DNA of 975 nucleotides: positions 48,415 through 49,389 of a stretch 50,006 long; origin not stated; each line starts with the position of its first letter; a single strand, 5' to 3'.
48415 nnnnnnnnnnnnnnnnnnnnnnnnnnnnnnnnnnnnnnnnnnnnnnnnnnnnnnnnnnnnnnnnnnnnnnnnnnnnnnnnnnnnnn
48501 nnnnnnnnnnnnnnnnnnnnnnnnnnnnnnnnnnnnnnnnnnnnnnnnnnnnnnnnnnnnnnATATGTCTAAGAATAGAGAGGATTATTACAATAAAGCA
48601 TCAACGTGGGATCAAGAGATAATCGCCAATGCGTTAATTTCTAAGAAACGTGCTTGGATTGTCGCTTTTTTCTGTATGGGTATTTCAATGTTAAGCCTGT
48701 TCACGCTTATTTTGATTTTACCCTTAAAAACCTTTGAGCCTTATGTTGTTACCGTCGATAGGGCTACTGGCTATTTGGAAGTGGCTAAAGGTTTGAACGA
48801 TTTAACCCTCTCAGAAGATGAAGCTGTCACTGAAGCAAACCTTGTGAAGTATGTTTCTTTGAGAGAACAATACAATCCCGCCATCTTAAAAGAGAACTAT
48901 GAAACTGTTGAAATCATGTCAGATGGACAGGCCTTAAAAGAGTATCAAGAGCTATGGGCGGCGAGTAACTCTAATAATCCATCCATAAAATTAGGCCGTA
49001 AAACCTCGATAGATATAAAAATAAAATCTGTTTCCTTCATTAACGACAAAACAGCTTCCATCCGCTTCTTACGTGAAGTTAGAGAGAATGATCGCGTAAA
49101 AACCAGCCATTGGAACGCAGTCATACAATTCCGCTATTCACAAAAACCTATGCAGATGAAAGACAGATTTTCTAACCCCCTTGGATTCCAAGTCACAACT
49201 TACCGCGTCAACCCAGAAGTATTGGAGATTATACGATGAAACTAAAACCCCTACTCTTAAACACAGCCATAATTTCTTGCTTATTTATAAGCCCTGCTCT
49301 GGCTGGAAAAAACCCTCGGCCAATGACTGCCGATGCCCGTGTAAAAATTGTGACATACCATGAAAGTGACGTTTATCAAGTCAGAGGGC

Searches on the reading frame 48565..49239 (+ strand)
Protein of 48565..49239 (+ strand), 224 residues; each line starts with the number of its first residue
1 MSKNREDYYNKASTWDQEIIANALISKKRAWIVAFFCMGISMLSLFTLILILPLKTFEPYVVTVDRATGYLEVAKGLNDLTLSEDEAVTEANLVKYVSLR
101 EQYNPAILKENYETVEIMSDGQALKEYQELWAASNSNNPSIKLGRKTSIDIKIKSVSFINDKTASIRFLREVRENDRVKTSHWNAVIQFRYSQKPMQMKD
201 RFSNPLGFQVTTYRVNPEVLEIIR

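Call 44: search_protein_families(library=pfam, proteins=[window:48565-49239:+], max_evalue=0.001)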
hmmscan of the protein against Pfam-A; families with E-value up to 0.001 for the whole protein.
window:48565-49239:+ (224 aa): 1 family
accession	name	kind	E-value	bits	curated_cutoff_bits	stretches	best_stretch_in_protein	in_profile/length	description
PF04335.19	VirB8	-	9.5e-60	202.5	23.2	1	11-218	1-213/213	VirB8 protein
